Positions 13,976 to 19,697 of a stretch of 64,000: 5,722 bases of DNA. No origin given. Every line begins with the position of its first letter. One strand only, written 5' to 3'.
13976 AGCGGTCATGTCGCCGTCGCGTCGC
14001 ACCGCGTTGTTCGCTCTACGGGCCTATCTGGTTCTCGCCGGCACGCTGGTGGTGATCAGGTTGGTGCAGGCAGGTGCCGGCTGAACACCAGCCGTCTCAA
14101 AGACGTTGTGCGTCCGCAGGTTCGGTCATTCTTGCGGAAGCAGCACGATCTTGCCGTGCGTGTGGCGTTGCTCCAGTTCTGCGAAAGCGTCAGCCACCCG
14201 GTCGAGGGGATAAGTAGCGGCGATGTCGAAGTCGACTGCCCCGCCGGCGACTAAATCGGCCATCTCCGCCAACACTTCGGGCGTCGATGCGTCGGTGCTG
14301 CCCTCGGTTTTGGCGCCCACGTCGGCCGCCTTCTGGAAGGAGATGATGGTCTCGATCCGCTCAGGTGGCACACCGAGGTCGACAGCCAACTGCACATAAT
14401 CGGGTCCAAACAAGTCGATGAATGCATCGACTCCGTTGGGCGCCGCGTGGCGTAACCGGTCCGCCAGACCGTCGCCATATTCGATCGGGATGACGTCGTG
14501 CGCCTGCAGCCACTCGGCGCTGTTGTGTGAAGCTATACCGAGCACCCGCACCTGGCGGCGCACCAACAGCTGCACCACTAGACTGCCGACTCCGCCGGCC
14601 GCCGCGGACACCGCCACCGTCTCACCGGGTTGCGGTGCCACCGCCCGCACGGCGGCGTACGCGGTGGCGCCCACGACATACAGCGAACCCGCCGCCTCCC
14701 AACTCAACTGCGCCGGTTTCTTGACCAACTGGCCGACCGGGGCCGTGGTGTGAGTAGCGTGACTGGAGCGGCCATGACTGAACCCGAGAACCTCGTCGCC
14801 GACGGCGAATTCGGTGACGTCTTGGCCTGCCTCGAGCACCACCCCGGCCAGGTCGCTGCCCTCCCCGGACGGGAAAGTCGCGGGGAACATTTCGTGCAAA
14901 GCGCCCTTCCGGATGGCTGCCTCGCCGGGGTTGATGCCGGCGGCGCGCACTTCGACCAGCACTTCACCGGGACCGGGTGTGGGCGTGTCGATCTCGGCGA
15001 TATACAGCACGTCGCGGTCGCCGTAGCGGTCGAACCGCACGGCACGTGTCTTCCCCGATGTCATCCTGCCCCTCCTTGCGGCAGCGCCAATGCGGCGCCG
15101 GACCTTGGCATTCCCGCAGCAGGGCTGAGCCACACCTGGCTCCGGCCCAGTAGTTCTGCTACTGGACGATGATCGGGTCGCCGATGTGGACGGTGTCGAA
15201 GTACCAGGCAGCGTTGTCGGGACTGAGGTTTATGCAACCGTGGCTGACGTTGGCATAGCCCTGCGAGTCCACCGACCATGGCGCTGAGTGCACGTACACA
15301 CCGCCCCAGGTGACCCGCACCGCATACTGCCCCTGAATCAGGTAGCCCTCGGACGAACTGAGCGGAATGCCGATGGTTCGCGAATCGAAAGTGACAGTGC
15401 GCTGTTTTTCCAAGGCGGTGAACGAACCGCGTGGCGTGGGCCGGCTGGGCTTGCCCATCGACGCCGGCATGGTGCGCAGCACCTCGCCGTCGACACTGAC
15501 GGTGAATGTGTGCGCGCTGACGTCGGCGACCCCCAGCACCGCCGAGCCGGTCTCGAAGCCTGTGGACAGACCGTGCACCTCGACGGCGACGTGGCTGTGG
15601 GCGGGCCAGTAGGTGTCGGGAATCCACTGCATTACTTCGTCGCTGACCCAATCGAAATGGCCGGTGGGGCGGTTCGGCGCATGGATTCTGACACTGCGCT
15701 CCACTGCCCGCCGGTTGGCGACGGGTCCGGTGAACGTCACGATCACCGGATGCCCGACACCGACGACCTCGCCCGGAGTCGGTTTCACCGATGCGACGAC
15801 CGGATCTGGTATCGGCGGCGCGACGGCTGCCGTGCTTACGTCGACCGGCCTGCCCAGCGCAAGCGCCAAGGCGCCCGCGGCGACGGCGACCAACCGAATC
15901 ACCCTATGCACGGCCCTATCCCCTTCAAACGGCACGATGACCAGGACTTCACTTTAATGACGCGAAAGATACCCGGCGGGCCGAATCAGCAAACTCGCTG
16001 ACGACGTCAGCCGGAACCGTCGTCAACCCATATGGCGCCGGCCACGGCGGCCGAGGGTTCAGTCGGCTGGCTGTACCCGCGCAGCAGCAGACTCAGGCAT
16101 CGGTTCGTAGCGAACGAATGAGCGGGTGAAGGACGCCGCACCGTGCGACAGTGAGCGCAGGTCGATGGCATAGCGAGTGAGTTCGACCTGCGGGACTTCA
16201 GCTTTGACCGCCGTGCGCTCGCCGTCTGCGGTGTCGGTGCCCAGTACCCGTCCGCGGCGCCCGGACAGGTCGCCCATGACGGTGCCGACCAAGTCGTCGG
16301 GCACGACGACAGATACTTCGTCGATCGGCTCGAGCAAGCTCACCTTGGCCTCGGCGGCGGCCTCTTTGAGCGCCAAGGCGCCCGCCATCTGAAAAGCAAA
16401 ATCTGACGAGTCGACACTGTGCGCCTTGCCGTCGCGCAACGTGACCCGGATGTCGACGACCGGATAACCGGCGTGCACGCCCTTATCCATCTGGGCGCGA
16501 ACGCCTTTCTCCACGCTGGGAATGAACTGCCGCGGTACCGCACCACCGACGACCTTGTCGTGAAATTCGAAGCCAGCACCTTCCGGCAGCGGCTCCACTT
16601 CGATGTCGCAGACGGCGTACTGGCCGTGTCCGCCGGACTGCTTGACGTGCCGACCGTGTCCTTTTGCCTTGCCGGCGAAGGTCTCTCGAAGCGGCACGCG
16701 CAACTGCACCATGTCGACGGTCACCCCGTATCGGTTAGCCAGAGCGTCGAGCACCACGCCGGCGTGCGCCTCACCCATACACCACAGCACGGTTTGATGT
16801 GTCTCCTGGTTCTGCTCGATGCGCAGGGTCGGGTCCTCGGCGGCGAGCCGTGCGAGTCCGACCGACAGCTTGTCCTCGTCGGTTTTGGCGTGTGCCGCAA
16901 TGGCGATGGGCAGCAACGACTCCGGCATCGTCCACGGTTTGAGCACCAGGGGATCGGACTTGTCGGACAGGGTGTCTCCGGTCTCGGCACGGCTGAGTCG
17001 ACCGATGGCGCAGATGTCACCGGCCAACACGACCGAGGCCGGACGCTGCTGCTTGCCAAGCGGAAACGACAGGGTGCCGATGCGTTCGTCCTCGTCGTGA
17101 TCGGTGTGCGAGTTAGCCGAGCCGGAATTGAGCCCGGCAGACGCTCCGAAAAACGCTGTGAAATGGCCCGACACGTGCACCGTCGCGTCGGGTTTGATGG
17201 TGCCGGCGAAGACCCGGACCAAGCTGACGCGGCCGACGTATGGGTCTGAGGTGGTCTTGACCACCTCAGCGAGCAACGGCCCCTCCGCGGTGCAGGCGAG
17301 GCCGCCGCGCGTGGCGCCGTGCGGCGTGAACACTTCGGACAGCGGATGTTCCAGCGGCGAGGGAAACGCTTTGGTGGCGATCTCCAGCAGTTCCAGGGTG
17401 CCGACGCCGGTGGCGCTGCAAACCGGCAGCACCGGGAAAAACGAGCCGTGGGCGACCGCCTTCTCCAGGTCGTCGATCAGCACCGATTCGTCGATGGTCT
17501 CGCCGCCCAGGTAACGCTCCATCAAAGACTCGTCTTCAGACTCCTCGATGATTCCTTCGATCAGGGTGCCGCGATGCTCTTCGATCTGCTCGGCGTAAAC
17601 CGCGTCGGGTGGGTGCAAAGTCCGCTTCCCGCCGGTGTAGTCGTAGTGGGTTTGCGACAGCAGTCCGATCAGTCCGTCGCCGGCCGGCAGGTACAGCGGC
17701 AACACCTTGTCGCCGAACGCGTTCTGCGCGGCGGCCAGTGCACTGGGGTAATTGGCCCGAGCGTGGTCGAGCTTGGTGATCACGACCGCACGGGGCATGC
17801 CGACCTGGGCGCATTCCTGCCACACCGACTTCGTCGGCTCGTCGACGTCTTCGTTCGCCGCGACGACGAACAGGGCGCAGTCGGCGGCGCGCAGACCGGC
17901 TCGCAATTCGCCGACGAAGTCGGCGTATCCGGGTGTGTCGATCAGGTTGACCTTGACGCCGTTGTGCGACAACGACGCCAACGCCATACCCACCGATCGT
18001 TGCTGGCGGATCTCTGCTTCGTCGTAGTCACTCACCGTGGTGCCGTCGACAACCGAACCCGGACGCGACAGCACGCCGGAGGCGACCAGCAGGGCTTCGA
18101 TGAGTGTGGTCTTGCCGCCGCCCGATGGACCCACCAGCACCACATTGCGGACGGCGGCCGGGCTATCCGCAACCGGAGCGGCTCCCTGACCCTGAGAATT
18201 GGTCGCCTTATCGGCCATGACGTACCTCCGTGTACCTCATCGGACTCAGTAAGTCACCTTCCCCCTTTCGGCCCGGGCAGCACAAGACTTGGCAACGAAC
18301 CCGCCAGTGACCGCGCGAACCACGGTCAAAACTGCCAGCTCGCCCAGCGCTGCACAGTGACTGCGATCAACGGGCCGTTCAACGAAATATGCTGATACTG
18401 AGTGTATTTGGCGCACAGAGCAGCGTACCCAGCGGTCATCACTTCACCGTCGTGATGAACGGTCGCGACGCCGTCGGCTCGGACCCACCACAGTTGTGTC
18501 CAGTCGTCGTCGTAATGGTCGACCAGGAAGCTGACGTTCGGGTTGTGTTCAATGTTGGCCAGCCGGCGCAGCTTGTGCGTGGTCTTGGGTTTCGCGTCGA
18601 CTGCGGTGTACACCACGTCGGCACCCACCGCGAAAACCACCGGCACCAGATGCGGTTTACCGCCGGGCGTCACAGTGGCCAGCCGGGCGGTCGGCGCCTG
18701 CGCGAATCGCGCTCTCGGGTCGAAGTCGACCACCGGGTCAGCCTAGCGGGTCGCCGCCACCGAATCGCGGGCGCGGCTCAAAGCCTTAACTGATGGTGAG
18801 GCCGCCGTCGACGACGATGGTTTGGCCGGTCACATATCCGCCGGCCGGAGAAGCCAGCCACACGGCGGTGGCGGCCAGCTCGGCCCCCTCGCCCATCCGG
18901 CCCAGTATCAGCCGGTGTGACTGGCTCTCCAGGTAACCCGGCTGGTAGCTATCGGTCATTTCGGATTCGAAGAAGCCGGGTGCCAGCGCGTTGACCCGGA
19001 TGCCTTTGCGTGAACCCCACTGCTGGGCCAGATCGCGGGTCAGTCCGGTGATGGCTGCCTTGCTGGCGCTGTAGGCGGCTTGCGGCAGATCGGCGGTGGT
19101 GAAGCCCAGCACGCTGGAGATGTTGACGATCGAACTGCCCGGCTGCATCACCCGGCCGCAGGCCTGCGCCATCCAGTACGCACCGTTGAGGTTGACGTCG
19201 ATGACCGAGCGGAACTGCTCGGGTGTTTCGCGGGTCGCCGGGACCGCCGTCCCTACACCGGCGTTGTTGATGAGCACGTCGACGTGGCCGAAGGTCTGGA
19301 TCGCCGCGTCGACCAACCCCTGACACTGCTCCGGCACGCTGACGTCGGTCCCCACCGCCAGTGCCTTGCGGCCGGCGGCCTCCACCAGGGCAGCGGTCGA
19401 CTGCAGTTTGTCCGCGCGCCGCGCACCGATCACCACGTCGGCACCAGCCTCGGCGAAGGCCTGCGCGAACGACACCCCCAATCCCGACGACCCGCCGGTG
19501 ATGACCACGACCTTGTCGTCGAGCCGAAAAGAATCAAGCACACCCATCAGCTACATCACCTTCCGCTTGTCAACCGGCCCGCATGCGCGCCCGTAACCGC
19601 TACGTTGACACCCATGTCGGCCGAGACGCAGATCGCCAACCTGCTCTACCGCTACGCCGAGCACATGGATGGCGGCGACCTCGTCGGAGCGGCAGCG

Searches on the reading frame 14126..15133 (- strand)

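Call 71: search_protein_families(library=pfam, proteins=[window:14126-15133:-], max_evalue=0.00001)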
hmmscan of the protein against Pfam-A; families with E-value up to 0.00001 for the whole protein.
window:14126-15133:- (335 aa): 2 families
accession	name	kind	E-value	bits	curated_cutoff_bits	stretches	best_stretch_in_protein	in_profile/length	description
PF08240.17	ADH_N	-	9.9e-14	51.9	23.5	1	54-116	1-61/104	Alcohol dehydrogenase GroES-like domain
PF13602.12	ADH_zinc_N_2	-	4.7e-13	50.6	27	1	211-331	3-134/134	Zinc-binding dehydrogenase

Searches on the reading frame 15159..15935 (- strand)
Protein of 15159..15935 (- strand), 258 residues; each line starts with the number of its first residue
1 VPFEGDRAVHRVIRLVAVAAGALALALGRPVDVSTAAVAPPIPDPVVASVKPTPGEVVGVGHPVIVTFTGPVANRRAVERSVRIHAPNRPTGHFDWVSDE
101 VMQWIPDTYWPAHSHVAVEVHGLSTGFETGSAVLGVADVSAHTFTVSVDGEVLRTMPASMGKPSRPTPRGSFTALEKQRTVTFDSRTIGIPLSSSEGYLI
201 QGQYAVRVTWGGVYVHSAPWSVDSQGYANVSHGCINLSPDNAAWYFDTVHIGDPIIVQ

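Call 73: search_protein_families(library=pfam, proteins=[window:15159-15935:-], max_evalue=0.00001)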
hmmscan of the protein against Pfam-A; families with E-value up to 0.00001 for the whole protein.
window:15159-15935:- (258 aa): 2 families
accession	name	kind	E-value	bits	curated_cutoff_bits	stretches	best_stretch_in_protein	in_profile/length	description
PF03734.19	YkuD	-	2.7e-23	83.6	23.4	1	136-257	5-146/146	L,D-transpeptidase catalytic domain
PF17964.7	Big_10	-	8e-19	68.9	22.9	1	46-120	84-158/164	Bacterial Ig domain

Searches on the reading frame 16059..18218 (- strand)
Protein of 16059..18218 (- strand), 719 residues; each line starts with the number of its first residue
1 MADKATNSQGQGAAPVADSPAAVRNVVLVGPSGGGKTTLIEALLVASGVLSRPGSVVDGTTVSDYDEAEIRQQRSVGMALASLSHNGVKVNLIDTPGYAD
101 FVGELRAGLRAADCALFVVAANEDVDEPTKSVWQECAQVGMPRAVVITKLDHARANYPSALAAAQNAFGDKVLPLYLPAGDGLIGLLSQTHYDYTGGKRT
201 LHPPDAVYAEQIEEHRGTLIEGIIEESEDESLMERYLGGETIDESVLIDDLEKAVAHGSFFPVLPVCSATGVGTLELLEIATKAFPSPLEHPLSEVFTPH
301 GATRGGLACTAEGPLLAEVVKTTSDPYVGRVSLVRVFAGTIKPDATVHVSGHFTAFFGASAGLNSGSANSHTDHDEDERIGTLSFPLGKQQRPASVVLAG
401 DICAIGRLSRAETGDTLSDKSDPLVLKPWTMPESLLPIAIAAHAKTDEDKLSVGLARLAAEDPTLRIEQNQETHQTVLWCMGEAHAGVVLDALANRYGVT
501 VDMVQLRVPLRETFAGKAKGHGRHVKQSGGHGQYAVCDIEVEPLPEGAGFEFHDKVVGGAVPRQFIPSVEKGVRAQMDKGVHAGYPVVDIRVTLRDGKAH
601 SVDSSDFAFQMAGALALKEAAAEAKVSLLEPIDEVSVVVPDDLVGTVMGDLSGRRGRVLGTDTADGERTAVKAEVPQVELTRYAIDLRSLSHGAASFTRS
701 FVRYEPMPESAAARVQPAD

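Call 71: search_protein_families(library=pfam, proteins=[window:16059-18218:-], max_evalue=0.00001)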
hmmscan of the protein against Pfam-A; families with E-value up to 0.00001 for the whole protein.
window:16059-18218:- (719 aa): 8 families
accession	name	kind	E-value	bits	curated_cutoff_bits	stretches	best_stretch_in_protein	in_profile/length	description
PF03764.24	EFG_IV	-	7.2e-42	142.4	24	1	507-625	2-121/121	Elongation factor G, domain IV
PF00009.33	GTP_EFTU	-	6.9e-37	127.3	26.5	1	23-286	3-187/188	Elongation factor Tu GTP binding domain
PF00679.30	EFG_C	-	8.5e-25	87.1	27.9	1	628-713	2-87/89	Elongation factor G C-terminus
PF14492.12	EFG_III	-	1.8e-23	82.8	27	1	431-503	1-73/75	Elongation Factor G, domain III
PF22042.2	EF-G_D2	-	5e-08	33.4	27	1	317-419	4-83/84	Elongation factor G domain 2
PF03144.31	GTP_EFTU_D2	-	3.4e-07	31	30.3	1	329-417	1-72/73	Elongation factor Tu domain 2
PF01926.29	MMR_HSR1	-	3.3e-06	27.6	21.9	1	25-149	1-113/113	50S ribosome-binding GTPase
PF00735.24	Septin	-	7.6e-06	25.8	26.2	0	25-102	6-76/280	Septin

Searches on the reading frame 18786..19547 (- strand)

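Call 72: search_protein_families(library=pfam, proteins=[window:18786-19547:-], max_evalue=0.00001)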
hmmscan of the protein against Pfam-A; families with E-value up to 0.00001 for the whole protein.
window:18786-19547:- (253 aa): 5 families
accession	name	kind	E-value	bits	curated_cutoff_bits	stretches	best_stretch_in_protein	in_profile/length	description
PF13561.12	adh_short_C2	-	1.3e-59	202.1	27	1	21-251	6-236/236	Enoyl-(Acyl carrier protein) reductase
PF00106.31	adh_short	-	4.3e-53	180.1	26.6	1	12-202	1-191/195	short chain dehydrogenase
PF08659.16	KR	-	8.3e-15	55.6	22.6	1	14-176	3-166/180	KR domain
PF01370.27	Epimerase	-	3.4e-07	30.4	20.9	1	14-179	1-162/240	NAD dependent epimerase/dehydratase family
PF23441.1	SDR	-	3.5e-06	27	27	1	9-199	5-200/258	SDR-like rossmann domain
